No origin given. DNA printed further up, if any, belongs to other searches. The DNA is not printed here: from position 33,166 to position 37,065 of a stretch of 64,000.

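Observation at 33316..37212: Two-gene operon of a 97-aa helical protein and an unrecognisable 1199-aa membrane-spanning giant protein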

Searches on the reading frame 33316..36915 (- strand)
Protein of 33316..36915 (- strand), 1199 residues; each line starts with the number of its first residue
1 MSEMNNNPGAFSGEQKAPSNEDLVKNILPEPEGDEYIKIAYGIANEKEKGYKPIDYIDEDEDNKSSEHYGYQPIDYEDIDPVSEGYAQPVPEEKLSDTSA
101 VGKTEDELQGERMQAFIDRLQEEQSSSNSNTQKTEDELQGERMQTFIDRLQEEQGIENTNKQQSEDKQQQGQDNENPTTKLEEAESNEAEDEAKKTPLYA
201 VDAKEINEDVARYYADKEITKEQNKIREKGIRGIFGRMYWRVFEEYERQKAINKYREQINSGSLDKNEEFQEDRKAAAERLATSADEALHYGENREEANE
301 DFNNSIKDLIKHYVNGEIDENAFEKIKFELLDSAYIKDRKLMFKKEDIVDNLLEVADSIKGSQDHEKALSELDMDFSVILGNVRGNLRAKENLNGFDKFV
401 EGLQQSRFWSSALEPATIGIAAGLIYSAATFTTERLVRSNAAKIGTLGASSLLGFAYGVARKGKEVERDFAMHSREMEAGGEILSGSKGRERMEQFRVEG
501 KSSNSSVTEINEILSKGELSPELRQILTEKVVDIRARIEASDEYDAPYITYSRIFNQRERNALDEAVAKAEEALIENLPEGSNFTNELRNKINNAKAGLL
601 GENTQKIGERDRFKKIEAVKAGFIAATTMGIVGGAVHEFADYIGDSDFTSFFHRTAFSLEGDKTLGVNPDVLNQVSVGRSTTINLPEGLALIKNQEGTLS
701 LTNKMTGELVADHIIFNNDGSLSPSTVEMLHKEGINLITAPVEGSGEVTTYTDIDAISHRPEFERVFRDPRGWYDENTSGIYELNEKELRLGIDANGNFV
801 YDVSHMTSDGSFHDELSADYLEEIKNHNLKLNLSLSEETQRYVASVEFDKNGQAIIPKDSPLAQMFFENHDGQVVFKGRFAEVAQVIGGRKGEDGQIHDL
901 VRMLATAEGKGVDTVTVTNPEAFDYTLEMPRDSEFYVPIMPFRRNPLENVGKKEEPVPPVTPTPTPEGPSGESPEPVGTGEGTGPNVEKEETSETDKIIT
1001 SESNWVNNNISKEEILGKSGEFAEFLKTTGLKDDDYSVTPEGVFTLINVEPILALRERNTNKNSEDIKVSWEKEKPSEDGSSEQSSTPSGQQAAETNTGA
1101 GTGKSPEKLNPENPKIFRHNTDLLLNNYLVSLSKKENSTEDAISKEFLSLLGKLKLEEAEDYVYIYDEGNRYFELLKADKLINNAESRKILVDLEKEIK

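Call 3: search_protein_families(library=pfam, proteins=[window:33316-36915:-], max_evalue=1)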
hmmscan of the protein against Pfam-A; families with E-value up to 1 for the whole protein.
window:33316-36915:- (1199 aa): 2 families
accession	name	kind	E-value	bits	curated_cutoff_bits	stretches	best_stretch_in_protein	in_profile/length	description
PF01365.27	RYDR_ITPR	-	0.072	13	22.3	1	305-370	3-71/201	RIH domain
PF05120.17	GvpG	-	0.1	13.2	30.6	1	304-332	35-63/67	Gas vesicle protein G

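Call 4: search_protein_families(library=ncbifam, proteins=[window:33316-36915:-], max_evalue=1)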
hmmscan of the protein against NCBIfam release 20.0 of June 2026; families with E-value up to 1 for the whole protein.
window:33316-36915:- (1199 aa): 0 families

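Call 5: search_solved_structures(query=window:33316-36915:-, max_evalue=1)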
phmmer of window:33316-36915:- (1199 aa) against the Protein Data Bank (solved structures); distinct sequences matched with E-value up to 1: 3.
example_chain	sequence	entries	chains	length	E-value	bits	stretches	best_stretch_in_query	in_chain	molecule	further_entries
6l2w_A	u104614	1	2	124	0.22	12.6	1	769-837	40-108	freshwater cyanophage protein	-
8dt0_A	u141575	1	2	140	0.25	12.5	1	460-578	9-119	Scaffolding protein functional sites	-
7vh5_A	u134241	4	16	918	0.72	11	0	66-126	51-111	Plasma membrane ATPase 1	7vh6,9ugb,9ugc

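Call 6: find_homologous_proteins(query=window:33316-36915:-)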
Query window:33316-36915:- (1199 aa): 2 proteins with E <= 0.001 among 8000 candidates.
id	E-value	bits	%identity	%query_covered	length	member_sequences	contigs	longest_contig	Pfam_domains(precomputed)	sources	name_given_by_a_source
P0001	0.0e+0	2648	100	100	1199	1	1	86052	-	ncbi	-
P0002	1.8e-17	81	28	24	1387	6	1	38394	-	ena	-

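Call 9: find_encoding_contigs(protein=P0001, flank=10000, max_places=3)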
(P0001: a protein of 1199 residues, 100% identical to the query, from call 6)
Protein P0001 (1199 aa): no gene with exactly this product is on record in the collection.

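Call 10: find_encoding_contigs(protein=P0002, flank=10000, max_places=4)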
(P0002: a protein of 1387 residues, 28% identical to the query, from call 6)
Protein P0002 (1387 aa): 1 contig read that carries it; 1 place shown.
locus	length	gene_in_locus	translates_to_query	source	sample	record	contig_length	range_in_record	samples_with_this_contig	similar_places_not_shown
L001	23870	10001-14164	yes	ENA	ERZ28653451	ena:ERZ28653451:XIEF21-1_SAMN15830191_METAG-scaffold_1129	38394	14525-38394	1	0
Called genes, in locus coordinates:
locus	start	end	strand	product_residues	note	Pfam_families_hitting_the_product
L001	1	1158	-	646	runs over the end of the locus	PF18895:T4SS_pilin, PF02368:Big_2, PF21461:HL_N-beta (faint), PF26182:Ig_NUP210_5th (faint), PF02368:Big_2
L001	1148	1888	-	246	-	-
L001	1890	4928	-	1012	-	PF02368:Big_2 (weak), PF21461:HL_N-beta (faint), PF26182:Ig_NUP210_5th (faint), PF26918:Ig_Eae (faint), PF02368:Big_2, PF03537:Glyco_hydro_114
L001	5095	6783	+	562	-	PF18895:T4SS_pilin, PF02368:Big_2, PF21461:HL_N-beta (faint), PF26182:Ig_NUP210_5th (faint), PF26918:Ig_Eae (weak), PF02368:Big_2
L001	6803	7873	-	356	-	-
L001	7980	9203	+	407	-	PF04956:TrbC (weak), PF18895:T4SS_pilin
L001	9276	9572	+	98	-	-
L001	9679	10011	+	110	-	-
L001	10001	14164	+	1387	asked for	-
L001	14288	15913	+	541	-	PF05738:Cna_B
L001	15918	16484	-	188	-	-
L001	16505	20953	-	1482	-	-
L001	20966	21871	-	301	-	-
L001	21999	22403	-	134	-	PF00380:Ribosomal_S9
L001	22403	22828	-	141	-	PF00572:Ribosomal_L13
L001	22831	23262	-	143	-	PF01196:Ribosomal_L17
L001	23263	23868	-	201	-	?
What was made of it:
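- T4SS-pilin genes lie near the pair in L001 (call 10). Neighbours in L001 are surface proteins with Big_2 or Cna_B domains (call 10).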

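Call 26: search_protein_families(library=pfam, proteins=[P0002, L001:9679-10011:+, L001:9276-9572:+, L001:16505-20953:-, L001:20966-21871:-, L001:6803-7873:-, L001:1148-1888:-], max_evalue=0.1)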
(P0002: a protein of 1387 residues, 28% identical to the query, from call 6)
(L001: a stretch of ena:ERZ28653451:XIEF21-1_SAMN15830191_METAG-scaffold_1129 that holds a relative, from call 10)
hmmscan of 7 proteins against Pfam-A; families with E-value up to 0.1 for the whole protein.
P0002 (1387 aa): 1 family
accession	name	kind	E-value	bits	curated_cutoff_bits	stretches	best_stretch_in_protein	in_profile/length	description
PF04225.17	LysM_OapA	-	0.0052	17.3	22.3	1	561-607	36-82/85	Opacity-associated protein A LysM-like domain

L001:9679-10011:+ (110 aa): 2 families
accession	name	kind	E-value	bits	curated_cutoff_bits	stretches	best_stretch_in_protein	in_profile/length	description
PF07201.16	HrpJ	-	0.02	15.6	25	1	29-85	22-79/166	HrpJ-like domain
PF07867.16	DUF1654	-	0.033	14.4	27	1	34-83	14-63/70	Protein of unknown function (DUF1654)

L001:9276-9572:+ (98 aa): 0 families

L001:16505-20953:- (1482 aa): 0 families

L001:20966-21871:- (301 aa): 3 families
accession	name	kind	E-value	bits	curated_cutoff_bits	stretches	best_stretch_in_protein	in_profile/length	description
PF17427.7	Phi29_Phage_SSB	-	0.045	14.4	25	1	174-248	6-77/123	Phage Single-stranded DNA-binding protein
PF06991.16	MFAP1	-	0.057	13.7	26.8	0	57-131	77-151/215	Microfibril-associated/Pre-mRNA processing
PF10812.13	DUF2561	-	0.085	13.3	27.8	0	82-155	86-161/202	Protein of unknown function (DUF2561)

L001:6803-7873:- (356 aa): 0 families

L001:1148-1888:- (246 aa): 1 family
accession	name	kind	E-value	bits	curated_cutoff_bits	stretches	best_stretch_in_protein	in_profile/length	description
PF00927.28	Transglut_C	-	0.038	14.5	26.6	1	164-224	5-68/106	Transglutaminase family, C-terminal ig like domain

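Call 35: search_protein_families(library=phrogs, proteins=[window:33316-36915:-, P0002], max_evalue=0.1)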
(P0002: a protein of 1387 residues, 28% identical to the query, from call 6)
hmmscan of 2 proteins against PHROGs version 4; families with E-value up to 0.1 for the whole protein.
window:33316-36915:- (1199 aa): 0 families

P0002 (1387 aa): 0 families

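Call 38: search_protein_representatives(protein=window:33316-36915:-)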
Query: 1199 residues. Proteins with E-value up to 0.001 (for the whole library): 665; up to 1e-10: 566; up to 1e-30: 322. The best 150 are listed.
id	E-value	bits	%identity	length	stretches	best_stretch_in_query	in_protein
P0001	0.0e+00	2647.8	100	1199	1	1-1199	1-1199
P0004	1.3e-173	596.3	45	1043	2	176-1049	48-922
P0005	5.4e-140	485.0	41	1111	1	175-981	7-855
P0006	5.6e-113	395.5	38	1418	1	195-952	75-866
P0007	6.4e-107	375.4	37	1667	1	202-953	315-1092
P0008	2.2e-81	290.9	34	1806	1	183-960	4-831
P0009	1.3e-77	278.4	34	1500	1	133-960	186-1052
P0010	2.0e-77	277.8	35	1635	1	198-952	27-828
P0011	2.5e-76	274.1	35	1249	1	188-955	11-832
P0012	6.7e-75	269.4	33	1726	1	173-958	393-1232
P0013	1.4e-72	261.7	32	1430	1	188-963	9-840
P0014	5.7e-72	259.7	32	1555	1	198-956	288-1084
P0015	8.1e-72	259.2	32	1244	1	188-954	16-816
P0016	4.0e-70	253.6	32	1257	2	190-952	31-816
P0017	1.2e-69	252.0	32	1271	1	174-960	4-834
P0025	4.9e-67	243.3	30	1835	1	187-1002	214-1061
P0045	1.7e-61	225.0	32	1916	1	195-960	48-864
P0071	2.0e-57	211.6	34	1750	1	185-975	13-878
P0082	3.2e-55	204.2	32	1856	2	765-956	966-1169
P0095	1.4e-53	198.8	32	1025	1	197-942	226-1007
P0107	1.6e-51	191.9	32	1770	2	746-991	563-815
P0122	4.3e-50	187.2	34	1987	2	646-975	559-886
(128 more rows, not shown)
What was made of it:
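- Checked: (iv) 'Lineage-specific' is wrong: there are 665 family representatives at E<=1e-3 (call 38).
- Tried and rejected: The exhaustive phmmer search corrected this (call 38).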

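Call 44: search_protein_families(library=pfam, proteins=[P0006, P0007, P0008, P0010, P0122, P0013], max_evalue=0.01)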
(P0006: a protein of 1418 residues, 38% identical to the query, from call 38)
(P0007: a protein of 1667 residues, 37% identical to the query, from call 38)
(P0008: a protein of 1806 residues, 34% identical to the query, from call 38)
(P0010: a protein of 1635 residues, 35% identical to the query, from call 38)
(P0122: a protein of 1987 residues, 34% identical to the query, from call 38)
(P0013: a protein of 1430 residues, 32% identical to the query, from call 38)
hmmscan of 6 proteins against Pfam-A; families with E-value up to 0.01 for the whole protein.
P0006 (1418 aa): 1 family
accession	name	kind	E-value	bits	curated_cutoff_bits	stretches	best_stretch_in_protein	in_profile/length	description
PF05679.22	CHGN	-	0.00062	19.1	23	1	940-1034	252-341/512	Chondroitin N-acetylgalactosaminyltransferase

P0007 (1667 aa): 3 families
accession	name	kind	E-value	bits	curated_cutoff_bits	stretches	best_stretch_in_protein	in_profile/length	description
PF00535.33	Glycos_transf_2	-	7.2e-06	26.5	23.3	0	1174-1239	2-60/168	Glycosyl transferase family 2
PF13641.12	Glyco_tranf_2_3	-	0.002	18.6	27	1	1172-1384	3-197/230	Glycosyltransferase like family 2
PF09851.14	SHOCT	-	0.0081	16.3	27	0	430-445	10-25/28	Short C-terminal domain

P0008 (1806 aa): 1 family
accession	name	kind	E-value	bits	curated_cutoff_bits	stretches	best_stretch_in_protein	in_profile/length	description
PF00648.27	Peptidase_C2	-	9e-06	25.4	23.8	1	1438-1536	42-145/297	Calpain family cysteine protease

P0010 (1635 aa): 4 families
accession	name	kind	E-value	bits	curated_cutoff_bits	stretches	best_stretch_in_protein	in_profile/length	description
PF13641.12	Glyco_tranf_2_3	-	3.1e-05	24.5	27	1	910-1145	3-218/230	Glycosyltransferase like family 2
PF00535.33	Glycos_transf_2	-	3.1e-05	24.4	23.3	1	911-975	1-60/168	Glycosyl transferase family 2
PF17914.6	HopA1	-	0.00048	20.5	22.7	1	1403-1510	24-110/170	HopA1 effector protein family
PF21303.2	TetR_C_39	-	0.00095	20.1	27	1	96-167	17-82/92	Tetracyclin repressor-like, C-terminal domain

P0122 (1987 aa): 1 family
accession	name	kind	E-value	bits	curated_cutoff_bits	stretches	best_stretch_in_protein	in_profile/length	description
PF03734.19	YkuD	-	0.00032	21.7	23.4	1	1627-1753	2-136/146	L,D-transpeptidase catalytic domain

P0013 (1430 aa): 0 families
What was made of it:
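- Some cassette annotations are weak: the HopA1 and YkuD matches are below the gathering score (call 44). One relative has a weak YkuD match (call 44).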

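Call 47: find_related_loci(query=A3, collection=genome_contigs, flank=8000)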
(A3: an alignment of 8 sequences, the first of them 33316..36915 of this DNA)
Query A3 (1199 aa) in genome_contigs; peptide patterns used: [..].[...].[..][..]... (x = any residue, [..] = any of these).
72 stretches matched a pattern; 13 encode a relative of the query (tblastn E <= 1e-3); 13 distinct loci.
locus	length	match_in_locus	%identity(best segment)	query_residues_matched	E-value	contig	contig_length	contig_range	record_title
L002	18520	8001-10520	30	175-963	9e-81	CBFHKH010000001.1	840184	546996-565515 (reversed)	MAG: Minisyncoccia bacterium isolate AGTU_16_bin_21_orig genome assembly, contig: AGTU_16_bin_21_orig_AGTU_16_c_00000000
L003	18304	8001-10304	30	235-955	3e-72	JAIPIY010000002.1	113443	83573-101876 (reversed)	MAG: Candidatus Paceibacterota bacterium isolate Tobar13m-G46 Tobar13m-C230, whole genome shotgun sequence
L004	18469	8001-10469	29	200-977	6e-70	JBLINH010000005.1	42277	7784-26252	MAG: Candidatus Paceibacteria bacterium isolate 3300053785_231 Ga0535658_0001301, whole genome shotgun sequence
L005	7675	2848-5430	27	142-962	5e-64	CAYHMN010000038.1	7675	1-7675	MAG TPA_asm: uncultured Candidatus Saccharibacteria bacterium isolate ERP119705_co13_453 genome assembly, contig: NODE_1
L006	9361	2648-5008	30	223-956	1e-61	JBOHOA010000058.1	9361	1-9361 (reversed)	MAG: Minisyncoccia bacterium isolate TC-S_metabat2.bin.347_sub k127_4455860, whole genome shotgun sequence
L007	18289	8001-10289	29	235-950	1e-67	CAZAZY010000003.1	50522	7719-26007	MAG TPA_asm: uncultured Candidatus Saccharibacteria bacterium isolate SRP319275_co3_64 genome assembly, contig: NODE_867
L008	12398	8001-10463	27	192-950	3e-60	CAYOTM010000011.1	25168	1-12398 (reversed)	MAG TPA_asm: uncultured Gammaproteobacteria bacterium isolate SRP192927_co6_793 genome assembly, contig: NODE_3931_lengt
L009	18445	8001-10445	27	201-950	4e-53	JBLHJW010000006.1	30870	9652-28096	MAG: Candidatus Paceibacteria bacterium isolate 3300054698_52 Ga0535670_0001810, whole genome shotgun sequence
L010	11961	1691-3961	26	235-963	2e-48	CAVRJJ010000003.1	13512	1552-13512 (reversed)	MAG: uncultured bacterium isolate MFD01275.bin.1.95 genome assembly, contig: contig_28188, whole genome shotgun sequence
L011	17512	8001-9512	31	531-976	7e-44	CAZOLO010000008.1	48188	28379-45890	MAG TPA_asm: uncultured Candidatus Saccharibacteria bacterium isolate SRP118108_co5_556 genome assembly, contig: NODE_43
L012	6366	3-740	39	716-955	4e-37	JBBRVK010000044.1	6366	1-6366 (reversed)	MAG: Candidatus Paceibacteria bacterium isolate La3_metabat2.146 La3_metabat2.146_K_1284607_L_6366_cov_236.0000, whole g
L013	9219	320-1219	35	669-950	4e-36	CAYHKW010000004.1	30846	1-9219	MAG TPA_asm: uncultured Gammaproteobacteria bacterium isolate ERP119705_co13_484 genome assembly, contig: NODE_1812_leng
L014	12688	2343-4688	39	174-964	3e-31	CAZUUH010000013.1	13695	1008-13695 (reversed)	MAG TPA_asm: uncultured Candidatus Saccharibacteria bacterium isolate SRP192927_co3_445 genome assembly, contig: NODE_10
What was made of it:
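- Taxonomy: loci come from Minisyncoccia, Paceibacteria and Saccharibacteria (call 47).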
